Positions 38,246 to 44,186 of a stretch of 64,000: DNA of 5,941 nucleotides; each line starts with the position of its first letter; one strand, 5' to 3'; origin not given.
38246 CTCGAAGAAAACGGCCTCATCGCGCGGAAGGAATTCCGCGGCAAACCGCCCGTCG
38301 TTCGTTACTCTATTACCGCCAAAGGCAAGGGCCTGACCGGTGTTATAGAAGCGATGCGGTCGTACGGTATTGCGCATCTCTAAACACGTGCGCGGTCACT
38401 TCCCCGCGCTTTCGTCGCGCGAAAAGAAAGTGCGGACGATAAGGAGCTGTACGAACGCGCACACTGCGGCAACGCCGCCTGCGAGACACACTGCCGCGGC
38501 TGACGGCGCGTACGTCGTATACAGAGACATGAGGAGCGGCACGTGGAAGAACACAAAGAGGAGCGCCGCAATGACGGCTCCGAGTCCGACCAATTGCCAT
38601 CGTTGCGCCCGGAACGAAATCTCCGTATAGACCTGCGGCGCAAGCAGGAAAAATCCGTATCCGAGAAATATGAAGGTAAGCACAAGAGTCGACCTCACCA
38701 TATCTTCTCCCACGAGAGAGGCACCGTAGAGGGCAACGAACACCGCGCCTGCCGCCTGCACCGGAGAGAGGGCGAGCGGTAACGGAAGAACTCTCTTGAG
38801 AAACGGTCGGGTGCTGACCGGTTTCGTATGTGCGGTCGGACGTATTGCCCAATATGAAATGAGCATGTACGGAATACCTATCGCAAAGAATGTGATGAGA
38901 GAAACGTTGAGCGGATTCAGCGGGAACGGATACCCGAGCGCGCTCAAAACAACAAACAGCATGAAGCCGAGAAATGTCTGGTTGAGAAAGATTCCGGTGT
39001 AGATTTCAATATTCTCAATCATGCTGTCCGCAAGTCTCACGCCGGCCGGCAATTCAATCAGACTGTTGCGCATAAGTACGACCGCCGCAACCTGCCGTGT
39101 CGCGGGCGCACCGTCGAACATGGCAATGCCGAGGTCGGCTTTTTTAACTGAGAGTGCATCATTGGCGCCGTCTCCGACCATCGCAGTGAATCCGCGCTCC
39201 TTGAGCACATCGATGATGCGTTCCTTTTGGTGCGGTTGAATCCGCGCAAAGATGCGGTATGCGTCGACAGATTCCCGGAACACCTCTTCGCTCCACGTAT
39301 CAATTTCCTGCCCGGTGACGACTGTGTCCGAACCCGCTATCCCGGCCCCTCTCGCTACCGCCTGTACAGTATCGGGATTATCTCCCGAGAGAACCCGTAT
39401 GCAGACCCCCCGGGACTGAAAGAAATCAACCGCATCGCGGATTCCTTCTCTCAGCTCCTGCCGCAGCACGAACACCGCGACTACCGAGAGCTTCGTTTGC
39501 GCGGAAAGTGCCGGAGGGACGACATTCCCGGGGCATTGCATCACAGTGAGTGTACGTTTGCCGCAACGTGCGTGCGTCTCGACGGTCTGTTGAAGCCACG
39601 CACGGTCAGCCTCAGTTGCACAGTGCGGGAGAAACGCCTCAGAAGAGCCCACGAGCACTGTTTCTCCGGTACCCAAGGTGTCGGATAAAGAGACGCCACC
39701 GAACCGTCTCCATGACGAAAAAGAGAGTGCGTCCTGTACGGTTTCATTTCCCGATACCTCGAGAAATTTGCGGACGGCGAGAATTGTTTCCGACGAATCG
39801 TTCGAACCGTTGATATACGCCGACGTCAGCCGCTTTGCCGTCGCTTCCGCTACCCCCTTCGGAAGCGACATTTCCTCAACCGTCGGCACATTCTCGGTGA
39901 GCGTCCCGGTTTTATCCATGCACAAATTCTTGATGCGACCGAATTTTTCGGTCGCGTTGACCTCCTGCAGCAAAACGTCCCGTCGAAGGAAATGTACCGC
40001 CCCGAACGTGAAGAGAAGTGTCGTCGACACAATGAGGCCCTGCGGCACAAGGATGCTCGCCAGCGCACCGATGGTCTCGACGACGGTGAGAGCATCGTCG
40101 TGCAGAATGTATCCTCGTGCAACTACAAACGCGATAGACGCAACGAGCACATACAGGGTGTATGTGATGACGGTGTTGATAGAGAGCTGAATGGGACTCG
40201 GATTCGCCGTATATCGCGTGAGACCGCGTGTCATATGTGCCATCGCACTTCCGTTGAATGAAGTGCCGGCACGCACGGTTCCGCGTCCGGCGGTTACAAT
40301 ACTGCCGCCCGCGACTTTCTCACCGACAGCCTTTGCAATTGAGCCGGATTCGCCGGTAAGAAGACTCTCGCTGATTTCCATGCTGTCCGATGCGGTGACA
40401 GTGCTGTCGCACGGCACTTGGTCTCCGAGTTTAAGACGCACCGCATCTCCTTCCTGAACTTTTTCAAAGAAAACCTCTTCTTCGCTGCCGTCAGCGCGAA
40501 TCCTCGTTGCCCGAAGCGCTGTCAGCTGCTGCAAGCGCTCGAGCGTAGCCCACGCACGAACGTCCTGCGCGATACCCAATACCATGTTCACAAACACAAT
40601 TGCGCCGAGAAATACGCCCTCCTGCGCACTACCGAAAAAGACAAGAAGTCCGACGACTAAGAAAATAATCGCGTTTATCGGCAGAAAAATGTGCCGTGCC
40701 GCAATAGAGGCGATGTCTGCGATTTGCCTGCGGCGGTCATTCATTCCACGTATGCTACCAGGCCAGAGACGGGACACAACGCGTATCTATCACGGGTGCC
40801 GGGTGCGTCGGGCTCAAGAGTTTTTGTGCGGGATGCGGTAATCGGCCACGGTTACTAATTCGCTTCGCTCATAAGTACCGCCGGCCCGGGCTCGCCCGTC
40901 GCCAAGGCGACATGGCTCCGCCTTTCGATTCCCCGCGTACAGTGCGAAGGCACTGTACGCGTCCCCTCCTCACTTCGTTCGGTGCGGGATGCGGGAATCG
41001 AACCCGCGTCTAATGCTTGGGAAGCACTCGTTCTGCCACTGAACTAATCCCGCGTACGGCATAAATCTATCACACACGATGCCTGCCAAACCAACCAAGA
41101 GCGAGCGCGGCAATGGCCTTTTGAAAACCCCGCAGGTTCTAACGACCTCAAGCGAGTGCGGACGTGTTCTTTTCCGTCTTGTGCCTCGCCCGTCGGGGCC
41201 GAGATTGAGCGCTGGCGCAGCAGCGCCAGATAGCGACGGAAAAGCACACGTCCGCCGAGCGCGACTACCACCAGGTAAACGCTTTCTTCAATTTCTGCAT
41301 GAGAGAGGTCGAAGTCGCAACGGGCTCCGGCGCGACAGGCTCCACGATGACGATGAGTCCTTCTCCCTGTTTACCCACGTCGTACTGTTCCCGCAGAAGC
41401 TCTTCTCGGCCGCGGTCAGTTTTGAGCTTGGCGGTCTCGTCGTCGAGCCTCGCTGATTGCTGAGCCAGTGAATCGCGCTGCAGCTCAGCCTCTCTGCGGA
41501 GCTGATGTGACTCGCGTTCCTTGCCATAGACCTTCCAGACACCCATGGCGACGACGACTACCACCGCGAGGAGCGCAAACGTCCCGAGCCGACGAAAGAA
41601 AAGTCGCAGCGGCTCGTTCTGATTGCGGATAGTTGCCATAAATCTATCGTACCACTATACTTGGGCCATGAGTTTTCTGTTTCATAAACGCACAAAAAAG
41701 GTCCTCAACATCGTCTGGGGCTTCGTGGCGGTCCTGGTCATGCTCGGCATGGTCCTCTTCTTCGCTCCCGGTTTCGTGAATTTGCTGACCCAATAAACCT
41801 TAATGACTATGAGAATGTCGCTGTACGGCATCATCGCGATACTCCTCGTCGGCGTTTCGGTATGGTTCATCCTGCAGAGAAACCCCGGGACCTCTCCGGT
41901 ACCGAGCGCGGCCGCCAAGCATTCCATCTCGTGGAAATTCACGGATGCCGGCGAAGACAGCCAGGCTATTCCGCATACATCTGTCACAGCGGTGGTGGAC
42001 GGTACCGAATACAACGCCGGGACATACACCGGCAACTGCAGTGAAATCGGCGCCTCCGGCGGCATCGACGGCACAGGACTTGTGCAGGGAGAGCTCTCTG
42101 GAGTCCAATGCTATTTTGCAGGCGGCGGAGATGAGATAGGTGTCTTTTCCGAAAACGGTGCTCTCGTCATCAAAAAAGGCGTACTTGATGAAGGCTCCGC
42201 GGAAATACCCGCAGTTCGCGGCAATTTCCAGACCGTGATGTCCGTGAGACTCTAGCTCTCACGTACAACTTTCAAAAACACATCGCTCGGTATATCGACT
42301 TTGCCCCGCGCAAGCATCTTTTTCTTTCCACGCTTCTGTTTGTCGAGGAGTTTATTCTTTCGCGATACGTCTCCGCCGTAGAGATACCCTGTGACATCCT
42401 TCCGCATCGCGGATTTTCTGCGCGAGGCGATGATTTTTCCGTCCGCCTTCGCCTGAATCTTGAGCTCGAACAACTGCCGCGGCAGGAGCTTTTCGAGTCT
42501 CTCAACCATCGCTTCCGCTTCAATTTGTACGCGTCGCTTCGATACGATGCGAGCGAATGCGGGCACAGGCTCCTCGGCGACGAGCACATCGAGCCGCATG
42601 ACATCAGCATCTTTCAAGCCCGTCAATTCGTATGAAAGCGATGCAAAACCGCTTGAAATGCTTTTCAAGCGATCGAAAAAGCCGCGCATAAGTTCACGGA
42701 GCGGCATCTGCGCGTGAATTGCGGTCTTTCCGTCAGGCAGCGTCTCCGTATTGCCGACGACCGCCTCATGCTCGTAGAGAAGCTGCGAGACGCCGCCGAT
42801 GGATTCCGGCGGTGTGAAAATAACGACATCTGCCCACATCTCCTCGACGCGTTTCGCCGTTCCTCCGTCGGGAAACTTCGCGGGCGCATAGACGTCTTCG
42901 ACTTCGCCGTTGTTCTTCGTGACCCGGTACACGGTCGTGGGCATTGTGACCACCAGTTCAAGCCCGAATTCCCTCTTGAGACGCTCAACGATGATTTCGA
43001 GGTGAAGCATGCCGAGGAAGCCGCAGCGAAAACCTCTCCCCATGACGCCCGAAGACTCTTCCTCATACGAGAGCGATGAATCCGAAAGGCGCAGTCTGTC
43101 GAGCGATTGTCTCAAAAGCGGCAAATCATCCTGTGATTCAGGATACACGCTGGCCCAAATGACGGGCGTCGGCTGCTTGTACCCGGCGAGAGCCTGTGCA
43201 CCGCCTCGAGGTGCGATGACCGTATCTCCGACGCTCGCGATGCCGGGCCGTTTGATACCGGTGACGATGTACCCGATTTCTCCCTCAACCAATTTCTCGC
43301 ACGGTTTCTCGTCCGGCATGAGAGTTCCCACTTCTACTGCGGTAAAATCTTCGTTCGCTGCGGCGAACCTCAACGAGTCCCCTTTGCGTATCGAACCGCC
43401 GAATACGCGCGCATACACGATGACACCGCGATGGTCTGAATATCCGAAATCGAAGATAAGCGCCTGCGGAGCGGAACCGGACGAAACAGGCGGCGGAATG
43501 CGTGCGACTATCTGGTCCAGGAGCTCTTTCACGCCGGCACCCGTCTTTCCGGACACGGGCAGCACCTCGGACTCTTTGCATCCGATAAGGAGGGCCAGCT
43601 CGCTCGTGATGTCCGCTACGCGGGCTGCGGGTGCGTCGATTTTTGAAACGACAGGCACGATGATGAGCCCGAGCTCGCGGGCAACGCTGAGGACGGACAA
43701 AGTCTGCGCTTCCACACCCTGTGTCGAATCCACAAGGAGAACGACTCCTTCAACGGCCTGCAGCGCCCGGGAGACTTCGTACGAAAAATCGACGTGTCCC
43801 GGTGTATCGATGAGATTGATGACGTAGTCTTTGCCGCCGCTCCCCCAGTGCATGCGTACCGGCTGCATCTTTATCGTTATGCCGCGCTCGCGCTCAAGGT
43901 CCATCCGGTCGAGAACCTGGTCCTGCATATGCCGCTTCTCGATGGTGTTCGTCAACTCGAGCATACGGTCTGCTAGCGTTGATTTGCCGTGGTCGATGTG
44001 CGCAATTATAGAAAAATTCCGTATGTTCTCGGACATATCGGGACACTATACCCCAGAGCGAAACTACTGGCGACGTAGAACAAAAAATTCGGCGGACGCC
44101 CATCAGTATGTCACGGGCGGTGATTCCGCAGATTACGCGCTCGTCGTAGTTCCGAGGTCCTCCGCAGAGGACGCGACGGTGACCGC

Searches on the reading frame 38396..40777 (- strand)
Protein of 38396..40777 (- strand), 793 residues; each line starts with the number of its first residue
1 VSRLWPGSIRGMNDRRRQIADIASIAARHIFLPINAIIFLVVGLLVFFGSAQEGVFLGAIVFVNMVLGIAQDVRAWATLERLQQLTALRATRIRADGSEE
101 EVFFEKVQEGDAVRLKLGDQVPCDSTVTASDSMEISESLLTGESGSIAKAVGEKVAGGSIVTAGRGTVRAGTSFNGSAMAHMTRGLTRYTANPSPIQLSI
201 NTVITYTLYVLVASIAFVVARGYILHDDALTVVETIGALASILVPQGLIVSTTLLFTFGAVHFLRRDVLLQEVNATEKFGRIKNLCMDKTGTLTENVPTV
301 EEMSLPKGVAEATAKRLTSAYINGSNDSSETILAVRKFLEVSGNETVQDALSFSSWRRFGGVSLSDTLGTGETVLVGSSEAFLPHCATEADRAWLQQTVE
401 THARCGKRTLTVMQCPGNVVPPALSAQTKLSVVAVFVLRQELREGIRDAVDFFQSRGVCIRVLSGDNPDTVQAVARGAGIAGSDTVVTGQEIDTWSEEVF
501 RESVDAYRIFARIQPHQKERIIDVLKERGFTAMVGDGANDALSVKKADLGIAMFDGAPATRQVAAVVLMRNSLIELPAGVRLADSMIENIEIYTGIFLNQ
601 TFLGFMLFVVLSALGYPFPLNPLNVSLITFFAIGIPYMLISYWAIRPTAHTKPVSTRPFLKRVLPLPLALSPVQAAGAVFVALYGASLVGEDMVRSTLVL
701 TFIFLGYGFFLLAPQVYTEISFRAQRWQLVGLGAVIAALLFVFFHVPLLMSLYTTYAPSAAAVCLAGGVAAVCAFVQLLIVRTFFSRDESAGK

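Call 41: search_protein_families(library=pfam, proteins=[window:38396-40777:-], max_evalue=0.00001)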
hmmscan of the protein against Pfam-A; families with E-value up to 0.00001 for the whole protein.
window:38396-40777:- (793 aa): 2 families
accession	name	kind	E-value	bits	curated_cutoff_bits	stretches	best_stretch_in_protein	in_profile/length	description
PF00122.25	E1-E2_ATPase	-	2.7e-29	102.4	28.1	1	86-264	3-179/181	E1-E2 ATPase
PF00702.32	Hydrolase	-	2.1e-16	61.3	26.4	1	282-548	1-191/191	haloacid dehalogenase-like hydrolase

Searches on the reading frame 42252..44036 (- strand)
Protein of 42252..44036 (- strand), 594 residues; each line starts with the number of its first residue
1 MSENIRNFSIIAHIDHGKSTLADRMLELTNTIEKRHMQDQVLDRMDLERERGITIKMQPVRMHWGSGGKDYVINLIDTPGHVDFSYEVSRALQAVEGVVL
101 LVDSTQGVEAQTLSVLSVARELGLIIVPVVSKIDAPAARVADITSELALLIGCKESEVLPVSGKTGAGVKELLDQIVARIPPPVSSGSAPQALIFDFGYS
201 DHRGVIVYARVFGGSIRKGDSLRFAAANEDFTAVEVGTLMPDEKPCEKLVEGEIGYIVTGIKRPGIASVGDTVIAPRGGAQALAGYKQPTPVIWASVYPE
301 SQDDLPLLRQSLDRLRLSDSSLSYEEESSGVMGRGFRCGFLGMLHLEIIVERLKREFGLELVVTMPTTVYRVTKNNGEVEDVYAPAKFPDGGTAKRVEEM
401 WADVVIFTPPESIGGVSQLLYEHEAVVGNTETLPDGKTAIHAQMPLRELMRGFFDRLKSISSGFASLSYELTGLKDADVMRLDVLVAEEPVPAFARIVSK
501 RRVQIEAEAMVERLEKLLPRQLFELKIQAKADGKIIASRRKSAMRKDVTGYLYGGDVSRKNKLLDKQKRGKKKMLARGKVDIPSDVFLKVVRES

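Call 41: search_protein_families(library=pfam, proteins=[window:42252-44036:-], max_evalue=0.00001)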
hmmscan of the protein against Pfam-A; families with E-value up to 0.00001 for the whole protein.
window:42252-44036:- (594 aa): 5 families
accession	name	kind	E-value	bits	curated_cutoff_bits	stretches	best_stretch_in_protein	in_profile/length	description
PF00009.33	GTP_EFTU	-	5.1e-54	183.2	26.5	1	3-181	1-187/188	Elongation factor Tu GTP binding domain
PF06421.17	LepA_C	-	4.2e-33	114.1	29.7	1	487-591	2-106/107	GTP-binding protein LepA C-terminus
PF00679.30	EFG_C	-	6.1e-12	45.9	27.9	1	398-477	3-81/89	Elongation factor G C-terminus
PF14492.12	EFG_III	-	1.3e-09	38.4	27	1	289-363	2-73/75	Elongation Factor G, domain III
PF03144.31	GTP_EFTU_D2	-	2.6e-09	37.8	30.3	1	204-273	1-72/73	Elongation factor Tu domain 2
